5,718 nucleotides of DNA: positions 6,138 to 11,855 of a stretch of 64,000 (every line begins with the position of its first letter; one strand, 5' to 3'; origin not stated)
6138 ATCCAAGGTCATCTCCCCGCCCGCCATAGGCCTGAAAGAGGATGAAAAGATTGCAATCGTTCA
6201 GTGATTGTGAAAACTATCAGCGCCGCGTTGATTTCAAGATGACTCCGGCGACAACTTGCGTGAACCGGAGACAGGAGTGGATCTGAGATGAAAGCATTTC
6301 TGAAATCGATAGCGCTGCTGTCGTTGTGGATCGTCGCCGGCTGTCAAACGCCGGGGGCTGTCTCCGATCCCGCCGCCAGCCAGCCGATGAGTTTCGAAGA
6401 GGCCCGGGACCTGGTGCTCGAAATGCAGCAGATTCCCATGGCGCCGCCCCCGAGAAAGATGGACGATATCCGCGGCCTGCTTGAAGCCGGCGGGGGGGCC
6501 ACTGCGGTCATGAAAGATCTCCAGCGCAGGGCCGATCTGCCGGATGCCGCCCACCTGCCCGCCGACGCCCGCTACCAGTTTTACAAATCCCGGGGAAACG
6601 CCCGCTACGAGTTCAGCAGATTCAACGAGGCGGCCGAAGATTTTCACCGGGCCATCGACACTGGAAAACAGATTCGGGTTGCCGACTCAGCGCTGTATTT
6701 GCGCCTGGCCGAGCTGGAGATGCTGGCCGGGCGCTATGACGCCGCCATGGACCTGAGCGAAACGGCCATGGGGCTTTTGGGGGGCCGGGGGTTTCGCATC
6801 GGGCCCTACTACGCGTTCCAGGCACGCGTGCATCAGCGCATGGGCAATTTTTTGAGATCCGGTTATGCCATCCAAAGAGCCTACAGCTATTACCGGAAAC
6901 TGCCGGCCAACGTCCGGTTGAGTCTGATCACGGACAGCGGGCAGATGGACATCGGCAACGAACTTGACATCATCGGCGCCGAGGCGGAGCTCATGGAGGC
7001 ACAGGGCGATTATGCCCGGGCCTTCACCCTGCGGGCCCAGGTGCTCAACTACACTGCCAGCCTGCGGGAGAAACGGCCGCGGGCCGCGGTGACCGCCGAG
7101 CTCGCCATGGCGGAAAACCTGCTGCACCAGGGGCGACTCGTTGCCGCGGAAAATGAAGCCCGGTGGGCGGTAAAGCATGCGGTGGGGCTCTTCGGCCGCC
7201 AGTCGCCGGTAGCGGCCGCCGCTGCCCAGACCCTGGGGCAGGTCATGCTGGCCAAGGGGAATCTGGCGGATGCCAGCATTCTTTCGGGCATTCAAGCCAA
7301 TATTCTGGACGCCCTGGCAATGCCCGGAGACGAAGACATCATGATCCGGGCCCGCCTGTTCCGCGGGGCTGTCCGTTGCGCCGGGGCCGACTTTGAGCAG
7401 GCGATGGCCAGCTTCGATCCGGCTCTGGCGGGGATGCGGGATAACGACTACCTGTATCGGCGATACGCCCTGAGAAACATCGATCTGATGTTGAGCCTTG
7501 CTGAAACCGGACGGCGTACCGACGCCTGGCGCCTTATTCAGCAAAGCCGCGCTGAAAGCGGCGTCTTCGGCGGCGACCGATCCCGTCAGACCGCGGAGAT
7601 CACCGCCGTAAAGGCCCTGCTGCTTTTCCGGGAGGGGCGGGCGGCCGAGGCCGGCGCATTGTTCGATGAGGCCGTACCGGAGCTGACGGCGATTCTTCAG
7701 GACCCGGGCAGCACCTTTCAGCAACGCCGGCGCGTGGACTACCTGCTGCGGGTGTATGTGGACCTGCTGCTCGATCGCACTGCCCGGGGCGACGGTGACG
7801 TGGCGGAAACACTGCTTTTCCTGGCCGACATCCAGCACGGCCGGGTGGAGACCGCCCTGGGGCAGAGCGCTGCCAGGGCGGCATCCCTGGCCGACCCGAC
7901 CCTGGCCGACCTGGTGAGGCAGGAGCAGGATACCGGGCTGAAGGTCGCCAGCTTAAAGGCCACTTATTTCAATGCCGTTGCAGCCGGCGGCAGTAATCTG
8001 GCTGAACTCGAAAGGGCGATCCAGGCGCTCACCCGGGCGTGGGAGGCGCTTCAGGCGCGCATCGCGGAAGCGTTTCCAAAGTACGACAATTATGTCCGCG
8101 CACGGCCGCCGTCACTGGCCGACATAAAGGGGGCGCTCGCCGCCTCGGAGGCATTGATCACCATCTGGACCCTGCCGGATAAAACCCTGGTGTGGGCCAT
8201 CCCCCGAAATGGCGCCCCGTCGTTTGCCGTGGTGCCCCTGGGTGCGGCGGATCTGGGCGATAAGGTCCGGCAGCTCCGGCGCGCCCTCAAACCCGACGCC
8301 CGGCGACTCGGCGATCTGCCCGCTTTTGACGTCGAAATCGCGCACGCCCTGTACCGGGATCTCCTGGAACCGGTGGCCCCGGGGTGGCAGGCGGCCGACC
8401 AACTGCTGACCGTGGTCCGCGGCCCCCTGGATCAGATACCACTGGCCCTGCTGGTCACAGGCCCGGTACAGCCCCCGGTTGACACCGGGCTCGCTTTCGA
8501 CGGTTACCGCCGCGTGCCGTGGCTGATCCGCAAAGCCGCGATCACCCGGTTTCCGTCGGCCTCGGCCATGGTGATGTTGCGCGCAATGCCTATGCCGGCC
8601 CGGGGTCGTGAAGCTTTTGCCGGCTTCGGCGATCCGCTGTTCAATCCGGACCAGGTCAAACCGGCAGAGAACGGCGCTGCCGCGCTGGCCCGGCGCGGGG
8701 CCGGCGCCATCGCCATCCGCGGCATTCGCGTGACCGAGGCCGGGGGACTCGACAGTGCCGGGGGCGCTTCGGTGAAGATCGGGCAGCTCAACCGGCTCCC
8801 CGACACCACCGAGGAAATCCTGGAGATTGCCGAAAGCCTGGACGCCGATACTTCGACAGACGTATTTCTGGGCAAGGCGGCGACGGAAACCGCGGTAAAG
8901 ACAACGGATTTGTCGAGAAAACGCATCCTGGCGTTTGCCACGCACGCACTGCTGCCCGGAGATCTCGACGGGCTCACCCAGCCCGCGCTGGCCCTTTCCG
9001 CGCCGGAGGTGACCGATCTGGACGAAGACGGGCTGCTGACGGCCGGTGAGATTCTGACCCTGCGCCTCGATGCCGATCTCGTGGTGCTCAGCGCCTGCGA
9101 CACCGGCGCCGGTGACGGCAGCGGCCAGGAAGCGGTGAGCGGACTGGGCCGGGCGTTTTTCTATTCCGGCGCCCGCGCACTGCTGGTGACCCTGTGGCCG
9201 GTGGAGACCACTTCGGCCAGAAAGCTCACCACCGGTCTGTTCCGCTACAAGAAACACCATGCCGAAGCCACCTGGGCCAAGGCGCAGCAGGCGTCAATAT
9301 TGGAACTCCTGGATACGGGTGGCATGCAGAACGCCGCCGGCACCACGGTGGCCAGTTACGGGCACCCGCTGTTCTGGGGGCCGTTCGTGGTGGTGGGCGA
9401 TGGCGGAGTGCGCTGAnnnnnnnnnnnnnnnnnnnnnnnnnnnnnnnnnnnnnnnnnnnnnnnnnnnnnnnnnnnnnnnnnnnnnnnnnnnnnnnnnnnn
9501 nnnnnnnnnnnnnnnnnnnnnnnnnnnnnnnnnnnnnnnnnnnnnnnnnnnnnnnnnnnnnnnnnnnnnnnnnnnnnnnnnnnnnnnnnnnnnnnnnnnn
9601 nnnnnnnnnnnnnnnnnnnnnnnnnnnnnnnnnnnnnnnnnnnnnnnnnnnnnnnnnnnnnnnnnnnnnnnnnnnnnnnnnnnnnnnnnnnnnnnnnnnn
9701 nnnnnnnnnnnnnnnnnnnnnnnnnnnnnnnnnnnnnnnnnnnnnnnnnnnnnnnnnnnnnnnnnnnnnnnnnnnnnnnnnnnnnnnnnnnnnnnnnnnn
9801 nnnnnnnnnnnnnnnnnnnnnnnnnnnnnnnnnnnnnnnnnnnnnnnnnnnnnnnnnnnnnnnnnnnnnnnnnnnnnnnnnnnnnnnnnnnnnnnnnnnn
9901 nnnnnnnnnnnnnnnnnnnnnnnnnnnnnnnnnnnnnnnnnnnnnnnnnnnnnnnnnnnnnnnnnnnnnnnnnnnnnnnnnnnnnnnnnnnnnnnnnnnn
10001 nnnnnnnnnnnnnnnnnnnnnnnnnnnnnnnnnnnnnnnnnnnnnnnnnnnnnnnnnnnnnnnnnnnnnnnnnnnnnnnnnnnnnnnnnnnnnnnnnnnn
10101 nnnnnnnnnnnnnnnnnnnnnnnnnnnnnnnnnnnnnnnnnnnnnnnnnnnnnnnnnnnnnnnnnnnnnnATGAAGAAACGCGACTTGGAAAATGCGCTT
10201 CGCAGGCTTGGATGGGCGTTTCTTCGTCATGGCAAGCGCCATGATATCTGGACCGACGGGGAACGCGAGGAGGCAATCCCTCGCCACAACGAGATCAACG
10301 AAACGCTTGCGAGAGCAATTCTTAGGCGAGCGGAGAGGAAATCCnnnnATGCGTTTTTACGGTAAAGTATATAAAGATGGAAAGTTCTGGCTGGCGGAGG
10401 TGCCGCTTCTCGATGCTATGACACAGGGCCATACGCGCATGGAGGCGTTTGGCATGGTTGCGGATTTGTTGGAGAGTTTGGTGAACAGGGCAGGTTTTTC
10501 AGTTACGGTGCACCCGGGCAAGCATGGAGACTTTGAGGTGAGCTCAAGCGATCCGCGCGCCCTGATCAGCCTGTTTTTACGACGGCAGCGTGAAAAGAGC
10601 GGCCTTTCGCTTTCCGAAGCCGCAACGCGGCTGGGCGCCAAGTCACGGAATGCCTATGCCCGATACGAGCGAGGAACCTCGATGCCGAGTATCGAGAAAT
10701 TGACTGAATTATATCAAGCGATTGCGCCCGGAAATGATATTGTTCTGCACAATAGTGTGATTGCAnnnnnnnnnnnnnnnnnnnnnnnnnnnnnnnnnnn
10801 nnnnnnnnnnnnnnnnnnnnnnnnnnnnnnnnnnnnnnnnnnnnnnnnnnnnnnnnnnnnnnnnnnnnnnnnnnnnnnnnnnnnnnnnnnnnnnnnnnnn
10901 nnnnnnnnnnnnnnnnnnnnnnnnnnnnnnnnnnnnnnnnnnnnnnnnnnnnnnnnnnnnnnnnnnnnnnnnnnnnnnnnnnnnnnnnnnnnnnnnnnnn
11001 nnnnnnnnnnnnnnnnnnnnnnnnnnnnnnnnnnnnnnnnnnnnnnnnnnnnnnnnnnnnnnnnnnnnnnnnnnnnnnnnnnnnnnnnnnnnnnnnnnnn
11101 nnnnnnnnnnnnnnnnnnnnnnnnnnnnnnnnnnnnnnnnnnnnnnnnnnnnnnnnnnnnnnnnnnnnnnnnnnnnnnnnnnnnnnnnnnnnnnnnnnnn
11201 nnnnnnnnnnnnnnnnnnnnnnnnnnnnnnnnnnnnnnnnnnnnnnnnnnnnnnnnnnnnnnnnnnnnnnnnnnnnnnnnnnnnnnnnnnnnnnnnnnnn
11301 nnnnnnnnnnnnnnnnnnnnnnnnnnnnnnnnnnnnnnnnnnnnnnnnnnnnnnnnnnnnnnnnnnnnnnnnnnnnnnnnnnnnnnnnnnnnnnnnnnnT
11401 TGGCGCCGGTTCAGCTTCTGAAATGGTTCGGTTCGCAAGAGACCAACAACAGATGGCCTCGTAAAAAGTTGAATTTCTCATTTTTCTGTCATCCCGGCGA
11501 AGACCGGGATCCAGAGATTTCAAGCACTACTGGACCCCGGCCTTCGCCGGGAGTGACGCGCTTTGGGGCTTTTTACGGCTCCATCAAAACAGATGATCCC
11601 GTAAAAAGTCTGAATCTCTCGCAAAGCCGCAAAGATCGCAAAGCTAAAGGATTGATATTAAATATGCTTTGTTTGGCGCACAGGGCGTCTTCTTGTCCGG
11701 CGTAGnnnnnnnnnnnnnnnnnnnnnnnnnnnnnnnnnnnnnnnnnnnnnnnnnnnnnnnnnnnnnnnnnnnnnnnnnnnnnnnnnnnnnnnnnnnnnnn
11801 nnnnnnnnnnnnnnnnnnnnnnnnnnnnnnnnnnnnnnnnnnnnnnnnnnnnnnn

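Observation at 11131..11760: Modular hairpin-repeat family with conserved termini and 8-9 bp periodic CRCRRAG triplet arms, scattered through intergenic DNA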

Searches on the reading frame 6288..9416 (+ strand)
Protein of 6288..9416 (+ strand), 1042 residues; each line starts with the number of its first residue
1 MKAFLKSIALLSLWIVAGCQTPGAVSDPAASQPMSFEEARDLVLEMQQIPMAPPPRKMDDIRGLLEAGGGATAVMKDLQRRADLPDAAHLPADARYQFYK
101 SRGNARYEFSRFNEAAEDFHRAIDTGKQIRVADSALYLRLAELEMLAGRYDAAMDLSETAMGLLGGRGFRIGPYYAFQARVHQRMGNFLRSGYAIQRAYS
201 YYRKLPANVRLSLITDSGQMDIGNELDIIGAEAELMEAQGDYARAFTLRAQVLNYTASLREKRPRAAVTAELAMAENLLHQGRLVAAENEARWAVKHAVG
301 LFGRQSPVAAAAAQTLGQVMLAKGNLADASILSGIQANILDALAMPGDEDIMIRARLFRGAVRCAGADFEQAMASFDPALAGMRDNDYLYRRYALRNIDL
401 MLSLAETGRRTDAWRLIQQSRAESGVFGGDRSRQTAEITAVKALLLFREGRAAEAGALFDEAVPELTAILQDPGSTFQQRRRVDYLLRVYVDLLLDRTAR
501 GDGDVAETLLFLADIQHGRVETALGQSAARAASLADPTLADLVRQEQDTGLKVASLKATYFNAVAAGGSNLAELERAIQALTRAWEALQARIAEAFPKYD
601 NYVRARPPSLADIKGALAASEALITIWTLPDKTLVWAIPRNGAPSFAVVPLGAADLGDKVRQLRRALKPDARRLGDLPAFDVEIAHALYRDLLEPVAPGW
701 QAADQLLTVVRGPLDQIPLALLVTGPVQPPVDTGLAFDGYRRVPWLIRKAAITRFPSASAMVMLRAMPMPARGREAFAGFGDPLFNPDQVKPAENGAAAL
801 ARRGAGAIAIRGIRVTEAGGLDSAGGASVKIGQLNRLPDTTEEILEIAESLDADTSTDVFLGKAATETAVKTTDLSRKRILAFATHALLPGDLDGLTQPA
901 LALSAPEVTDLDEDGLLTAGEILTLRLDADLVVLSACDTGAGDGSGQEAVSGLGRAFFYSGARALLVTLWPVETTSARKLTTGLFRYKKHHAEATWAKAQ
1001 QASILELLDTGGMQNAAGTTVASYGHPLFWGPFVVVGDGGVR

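Call 19: search_protein_families(library=pfam, proteins=[window:6288-9416:+], max_evalue=0.00001)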
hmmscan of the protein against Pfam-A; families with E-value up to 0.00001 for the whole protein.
window:6288-9416:+ (1042 aa): 1 family
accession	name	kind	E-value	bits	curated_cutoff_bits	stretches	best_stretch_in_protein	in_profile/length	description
PF12770.12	CHAT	-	1.1e-43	150.2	24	1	683-1038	2-289/289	CHAT domain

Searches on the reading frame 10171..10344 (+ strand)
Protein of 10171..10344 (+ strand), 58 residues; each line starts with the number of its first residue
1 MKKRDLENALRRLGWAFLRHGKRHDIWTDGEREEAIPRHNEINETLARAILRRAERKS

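Call 40: search_protein_families(library=pfam, proteins=[window:10171-10344:+], max_evalue=0.0001)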
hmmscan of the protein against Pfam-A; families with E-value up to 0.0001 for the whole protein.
window:10171-10344:+ (58 aa): 1 family
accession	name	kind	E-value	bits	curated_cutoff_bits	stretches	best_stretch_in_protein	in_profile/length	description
PF07927.17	HicA_toxin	-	1.1e-07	32.2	27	1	4-54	2-56/58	HicA toxin of bacterial toxin-antitoxin,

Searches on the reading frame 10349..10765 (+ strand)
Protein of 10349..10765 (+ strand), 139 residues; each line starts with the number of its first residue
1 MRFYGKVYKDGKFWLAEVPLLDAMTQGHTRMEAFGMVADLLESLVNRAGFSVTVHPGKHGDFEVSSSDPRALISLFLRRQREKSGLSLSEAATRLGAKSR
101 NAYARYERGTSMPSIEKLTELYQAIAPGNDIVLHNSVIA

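Call 40: search_protein_families(library=pfam, proteins=[window:10349-10765:+], max_evalue=0.0001)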
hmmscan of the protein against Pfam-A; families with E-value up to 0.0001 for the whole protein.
window:10349-10765:+ (139 aa): 2 families
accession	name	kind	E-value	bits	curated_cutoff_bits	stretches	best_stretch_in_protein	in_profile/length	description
PF01381.28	HTH_3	-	1.1e-10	41.8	23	1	77-121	1-44/55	Helix-turn-helix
PF13560.12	HTH_31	-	2.3e-09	37.9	27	1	75-122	4-51/64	Helix-turn-helix domain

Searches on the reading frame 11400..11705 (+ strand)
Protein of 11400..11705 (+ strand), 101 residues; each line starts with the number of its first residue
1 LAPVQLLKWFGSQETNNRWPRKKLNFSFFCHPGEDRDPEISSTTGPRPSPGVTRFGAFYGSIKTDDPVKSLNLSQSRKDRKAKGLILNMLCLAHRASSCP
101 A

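Call 82: search_protein_families(library=pfam, proteins=[window:11400-11705:+], max_evalue=0.001)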
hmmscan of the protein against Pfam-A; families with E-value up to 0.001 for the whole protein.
window:11400-11705:+ (101 aa): 0 families
